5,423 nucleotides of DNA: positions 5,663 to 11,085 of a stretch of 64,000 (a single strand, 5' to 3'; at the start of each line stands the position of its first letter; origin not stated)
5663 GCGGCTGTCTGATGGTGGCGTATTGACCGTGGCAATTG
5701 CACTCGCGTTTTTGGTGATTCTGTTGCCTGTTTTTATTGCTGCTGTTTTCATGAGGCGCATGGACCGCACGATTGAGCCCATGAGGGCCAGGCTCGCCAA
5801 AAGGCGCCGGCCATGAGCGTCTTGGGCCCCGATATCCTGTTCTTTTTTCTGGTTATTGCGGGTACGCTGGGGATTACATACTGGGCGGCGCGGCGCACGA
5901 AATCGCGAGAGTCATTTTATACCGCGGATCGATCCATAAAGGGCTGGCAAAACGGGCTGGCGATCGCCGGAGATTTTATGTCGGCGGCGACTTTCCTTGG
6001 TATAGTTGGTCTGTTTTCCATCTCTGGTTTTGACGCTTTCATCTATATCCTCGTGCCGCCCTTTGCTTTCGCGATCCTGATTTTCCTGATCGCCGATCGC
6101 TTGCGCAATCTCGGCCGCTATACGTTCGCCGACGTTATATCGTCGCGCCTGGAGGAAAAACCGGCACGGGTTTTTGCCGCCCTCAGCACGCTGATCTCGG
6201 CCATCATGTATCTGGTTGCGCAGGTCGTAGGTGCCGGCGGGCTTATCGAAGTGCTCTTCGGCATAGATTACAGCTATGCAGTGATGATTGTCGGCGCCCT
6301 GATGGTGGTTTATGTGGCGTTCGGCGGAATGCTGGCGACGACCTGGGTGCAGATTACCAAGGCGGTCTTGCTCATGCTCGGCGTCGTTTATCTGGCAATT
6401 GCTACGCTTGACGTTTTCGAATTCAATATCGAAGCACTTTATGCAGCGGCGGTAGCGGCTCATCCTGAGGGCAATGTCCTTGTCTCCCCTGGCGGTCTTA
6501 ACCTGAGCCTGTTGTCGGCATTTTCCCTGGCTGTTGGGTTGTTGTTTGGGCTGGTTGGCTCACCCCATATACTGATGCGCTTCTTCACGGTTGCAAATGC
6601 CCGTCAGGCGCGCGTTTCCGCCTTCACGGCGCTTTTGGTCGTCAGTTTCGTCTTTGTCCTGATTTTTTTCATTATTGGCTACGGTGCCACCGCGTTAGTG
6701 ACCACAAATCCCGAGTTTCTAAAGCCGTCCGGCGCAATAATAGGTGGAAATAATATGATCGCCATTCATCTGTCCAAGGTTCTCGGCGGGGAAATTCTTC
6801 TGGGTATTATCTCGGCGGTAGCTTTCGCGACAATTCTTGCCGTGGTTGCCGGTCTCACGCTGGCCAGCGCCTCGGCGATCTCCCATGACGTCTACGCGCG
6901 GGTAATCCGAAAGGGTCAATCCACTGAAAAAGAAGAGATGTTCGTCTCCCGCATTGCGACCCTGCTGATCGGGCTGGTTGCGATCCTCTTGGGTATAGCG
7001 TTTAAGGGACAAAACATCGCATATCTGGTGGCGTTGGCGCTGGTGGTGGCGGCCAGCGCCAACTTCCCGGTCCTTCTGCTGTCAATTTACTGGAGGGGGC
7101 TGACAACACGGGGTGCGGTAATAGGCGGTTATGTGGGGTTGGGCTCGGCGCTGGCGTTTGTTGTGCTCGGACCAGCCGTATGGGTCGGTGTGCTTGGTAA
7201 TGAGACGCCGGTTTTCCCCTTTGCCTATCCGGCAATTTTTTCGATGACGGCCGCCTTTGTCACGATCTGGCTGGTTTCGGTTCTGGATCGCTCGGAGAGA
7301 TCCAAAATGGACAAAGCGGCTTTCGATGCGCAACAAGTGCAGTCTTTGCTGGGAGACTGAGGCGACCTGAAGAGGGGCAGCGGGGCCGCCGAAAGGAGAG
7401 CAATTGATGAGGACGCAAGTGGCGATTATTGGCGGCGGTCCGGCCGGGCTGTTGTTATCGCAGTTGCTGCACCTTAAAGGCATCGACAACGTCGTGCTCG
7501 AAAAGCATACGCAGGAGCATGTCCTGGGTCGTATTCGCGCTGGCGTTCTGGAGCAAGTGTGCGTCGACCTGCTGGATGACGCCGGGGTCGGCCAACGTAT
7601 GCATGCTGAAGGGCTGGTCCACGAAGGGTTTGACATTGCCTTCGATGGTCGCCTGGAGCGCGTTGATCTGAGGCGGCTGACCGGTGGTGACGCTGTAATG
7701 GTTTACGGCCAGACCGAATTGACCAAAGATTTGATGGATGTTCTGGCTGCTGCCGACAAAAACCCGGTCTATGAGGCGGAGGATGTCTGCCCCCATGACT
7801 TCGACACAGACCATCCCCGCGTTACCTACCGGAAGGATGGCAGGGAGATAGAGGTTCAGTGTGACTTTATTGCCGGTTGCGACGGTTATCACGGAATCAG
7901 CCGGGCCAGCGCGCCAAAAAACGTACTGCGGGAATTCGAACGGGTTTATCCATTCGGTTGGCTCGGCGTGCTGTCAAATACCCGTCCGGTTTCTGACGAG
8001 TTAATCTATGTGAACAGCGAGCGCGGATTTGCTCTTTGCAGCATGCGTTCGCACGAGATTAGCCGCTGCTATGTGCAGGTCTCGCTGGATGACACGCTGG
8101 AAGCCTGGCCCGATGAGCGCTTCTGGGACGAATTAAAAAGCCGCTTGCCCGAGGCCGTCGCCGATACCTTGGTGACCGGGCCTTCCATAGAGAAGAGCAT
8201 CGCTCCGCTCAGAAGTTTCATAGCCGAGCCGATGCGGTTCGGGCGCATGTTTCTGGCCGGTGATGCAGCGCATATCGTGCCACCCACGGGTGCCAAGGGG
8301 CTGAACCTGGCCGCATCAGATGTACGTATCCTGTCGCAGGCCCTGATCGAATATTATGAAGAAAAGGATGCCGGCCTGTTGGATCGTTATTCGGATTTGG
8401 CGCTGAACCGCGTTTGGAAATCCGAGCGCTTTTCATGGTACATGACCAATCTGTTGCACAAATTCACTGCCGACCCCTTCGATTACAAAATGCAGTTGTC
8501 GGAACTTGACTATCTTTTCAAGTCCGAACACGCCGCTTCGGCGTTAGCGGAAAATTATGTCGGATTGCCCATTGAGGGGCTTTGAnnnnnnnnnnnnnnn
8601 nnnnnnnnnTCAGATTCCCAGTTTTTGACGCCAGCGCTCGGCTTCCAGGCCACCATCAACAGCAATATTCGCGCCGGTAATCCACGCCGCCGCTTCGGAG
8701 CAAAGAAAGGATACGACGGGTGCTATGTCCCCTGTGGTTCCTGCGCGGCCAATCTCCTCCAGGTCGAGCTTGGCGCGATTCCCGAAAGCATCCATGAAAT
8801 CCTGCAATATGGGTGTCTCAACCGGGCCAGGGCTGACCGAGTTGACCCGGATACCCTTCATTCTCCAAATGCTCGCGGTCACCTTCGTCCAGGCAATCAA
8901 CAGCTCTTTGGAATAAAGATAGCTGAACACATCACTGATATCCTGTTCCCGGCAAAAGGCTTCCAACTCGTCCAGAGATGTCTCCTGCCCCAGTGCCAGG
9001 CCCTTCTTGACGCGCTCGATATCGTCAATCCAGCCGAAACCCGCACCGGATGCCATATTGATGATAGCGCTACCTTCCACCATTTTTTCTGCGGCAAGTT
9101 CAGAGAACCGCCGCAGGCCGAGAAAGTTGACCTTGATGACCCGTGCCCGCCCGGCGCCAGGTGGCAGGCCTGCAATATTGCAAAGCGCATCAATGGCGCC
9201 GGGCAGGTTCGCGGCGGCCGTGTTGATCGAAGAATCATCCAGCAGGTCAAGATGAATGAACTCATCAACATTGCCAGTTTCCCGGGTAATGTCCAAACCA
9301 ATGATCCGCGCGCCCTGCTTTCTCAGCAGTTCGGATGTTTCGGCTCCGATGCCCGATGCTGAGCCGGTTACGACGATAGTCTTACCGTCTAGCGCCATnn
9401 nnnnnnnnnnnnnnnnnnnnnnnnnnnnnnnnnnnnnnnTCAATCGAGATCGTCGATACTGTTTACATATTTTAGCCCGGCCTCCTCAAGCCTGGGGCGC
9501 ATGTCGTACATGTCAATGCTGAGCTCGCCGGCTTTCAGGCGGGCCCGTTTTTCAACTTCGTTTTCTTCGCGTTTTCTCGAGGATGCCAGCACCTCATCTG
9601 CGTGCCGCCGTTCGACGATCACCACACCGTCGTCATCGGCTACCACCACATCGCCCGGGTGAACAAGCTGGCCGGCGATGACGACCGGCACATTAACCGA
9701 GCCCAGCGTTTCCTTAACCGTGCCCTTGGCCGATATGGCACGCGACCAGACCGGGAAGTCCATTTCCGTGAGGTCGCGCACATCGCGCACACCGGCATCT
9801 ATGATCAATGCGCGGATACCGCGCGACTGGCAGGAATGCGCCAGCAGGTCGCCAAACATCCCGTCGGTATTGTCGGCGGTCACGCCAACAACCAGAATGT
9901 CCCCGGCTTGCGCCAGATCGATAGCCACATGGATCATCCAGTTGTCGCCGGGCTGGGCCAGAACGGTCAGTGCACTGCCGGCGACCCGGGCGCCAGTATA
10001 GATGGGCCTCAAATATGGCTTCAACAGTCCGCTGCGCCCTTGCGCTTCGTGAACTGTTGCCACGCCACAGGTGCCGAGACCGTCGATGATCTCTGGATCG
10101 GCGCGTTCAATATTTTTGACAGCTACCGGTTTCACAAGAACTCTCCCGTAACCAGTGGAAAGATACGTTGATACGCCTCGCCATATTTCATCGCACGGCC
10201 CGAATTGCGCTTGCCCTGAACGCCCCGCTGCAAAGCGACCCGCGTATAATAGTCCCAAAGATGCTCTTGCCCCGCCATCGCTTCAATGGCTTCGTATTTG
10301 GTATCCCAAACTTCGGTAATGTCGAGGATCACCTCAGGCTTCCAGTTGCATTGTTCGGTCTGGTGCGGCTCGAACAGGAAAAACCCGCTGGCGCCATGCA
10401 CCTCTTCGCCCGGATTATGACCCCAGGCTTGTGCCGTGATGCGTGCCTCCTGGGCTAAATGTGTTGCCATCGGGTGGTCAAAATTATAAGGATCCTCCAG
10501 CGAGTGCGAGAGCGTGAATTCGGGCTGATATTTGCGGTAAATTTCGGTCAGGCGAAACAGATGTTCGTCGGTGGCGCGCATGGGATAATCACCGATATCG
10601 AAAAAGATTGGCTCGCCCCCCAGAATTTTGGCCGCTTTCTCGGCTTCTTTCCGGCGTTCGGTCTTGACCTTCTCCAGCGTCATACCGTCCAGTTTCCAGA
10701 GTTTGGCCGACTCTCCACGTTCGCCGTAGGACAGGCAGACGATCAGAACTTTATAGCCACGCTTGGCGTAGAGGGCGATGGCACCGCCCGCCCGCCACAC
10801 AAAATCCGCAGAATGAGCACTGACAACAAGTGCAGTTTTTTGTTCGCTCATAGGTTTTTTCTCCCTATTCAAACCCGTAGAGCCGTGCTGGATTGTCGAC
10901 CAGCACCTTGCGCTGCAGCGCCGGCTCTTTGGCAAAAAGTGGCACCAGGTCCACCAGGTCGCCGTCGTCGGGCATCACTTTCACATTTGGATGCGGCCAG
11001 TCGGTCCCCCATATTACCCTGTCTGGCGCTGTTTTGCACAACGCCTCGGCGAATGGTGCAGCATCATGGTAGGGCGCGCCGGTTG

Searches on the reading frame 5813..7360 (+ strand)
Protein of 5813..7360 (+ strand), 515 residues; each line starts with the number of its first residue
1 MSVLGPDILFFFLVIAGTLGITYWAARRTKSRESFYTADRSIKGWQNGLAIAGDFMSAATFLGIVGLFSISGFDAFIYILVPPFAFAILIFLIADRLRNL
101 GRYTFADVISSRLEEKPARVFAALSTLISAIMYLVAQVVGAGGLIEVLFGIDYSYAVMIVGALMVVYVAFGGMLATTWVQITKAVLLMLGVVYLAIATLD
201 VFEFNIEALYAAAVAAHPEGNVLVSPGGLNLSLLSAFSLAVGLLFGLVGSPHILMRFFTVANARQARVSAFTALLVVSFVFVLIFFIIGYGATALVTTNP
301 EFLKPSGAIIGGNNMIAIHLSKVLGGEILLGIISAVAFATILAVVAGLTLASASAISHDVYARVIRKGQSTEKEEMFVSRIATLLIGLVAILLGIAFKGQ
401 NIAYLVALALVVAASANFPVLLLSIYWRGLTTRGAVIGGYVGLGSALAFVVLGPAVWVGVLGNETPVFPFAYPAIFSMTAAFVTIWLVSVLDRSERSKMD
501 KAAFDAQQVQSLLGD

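Call 69: search_protein_families(library=pfam, proteins=[window:5813-7360:+], max_evalue=0.00001)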
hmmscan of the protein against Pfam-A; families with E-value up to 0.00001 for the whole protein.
window:5813-7360:+ (515 aa): 1 family
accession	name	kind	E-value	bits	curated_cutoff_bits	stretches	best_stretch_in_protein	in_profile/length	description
PF00474.23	SSF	-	3.3e-97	326.4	22.8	1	35-442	1-406/406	Sodium:solute symporter family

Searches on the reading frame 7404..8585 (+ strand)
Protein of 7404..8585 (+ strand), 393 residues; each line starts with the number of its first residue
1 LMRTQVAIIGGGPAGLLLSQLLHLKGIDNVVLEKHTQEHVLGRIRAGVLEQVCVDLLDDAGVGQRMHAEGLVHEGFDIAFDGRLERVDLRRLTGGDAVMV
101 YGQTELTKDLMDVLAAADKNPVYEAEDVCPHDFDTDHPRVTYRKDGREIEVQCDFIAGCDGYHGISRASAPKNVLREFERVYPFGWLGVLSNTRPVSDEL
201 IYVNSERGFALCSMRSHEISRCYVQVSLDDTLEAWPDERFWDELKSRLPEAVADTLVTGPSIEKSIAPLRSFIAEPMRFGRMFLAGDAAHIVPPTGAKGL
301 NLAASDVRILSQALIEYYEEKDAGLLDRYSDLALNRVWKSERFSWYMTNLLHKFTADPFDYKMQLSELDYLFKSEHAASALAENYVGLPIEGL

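Call 36: search_protein_families(library=pfam, proteins=[window:7404-8585:+], max_evalue=0.000001)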
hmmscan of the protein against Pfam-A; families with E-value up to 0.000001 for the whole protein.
window:7404-8585:+ (393 aa): 1 family
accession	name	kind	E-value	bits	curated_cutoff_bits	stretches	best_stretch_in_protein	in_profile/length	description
PF01494.25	FAD_binding_3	-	1.3e-94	317.7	22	1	3-344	1-349/349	FAD binding domain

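Call 60: search_protein_families(library=ncbifam, proteins=[window:7404-8585:+], max_evalue=1e-20)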
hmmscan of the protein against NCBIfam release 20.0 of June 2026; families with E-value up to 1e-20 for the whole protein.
window:7404-8585:+ (393 aa): 2 families
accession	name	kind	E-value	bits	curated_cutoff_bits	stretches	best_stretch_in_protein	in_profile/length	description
TIGR02360.1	pbenz_hydroxyl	equivalog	2.3e-197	655.5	538.7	1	2-389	1-389/390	4-hydroxybenzoate 3-monooxygenase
NF006091.0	PRK08243.1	subfamily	3e-186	618.9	351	1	2-391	1-391/393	4-hydroxybenzoate 3-monooxygenase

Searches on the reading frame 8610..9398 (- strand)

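Call 36: search_protein_families(library=pfam, proteins=[window:8610-9398:-], max_evalue=0.000001)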
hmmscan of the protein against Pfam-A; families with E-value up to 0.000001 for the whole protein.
window:8610-9398:- (262 aa): 2 families
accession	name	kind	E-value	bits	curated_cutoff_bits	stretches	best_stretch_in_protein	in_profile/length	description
PF13561.12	adh_short_C2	-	6.2e-31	108.2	27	2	158-251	141-235/236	Enoyl-(Acyl carrier protein) reductase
PF00106.31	adh_short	-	9e-19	68.2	26.6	1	6-121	1-140/195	short chain dehydrogenase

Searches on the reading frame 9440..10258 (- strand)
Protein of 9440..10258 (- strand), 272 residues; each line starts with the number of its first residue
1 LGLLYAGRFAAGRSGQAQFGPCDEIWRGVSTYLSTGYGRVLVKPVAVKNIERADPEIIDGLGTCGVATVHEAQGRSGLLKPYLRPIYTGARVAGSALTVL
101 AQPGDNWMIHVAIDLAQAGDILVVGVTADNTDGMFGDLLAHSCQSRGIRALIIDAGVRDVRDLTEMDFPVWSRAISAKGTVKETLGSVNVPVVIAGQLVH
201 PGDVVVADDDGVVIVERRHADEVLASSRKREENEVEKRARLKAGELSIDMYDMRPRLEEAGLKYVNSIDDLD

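Call 36: search_protein_families(library=pfam, proteins=[window:9440-10258:-], max_evalue=0.000001)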
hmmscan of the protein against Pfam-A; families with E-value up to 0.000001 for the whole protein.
window:9440-10258:- (272 aa): 1 family
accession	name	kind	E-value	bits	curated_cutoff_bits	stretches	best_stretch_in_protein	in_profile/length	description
PF03737.21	RraA-like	-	2.7e-44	151.5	24.5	1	67-214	2-152/152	Aldolase/RraA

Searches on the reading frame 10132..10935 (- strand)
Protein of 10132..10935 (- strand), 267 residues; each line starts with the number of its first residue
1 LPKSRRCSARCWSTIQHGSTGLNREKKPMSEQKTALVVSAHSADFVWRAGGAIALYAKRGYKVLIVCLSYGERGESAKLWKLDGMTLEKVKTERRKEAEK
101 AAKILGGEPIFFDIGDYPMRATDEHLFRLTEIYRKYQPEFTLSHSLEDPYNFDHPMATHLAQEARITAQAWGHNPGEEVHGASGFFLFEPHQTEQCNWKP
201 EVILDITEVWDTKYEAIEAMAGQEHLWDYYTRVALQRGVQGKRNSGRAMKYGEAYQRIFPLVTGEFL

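Call 36: search_protein_families(library=pfam, proteins=[window:10132-10935:-], max_evalue=0.000001)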
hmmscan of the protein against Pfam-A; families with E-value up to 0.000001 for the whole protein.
window:10132-10935:- (267 aa): 1 family
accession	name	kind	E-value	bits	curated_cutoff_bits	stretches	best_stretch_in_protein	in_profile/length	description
PF02585.22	PIG-L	-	7.6e-19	68.9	28.2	1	36-164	1-128/129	GlcNAc-PI de-N-acetylase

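Call 60: search_protein_families(library=ncbifam, proteins=[window:10132-10935:-], max_evalue=1e-20)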
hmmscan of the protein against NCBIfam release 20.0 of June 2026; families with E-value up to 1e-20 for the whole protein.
window:10132-10935:- (267 aa): 0 families
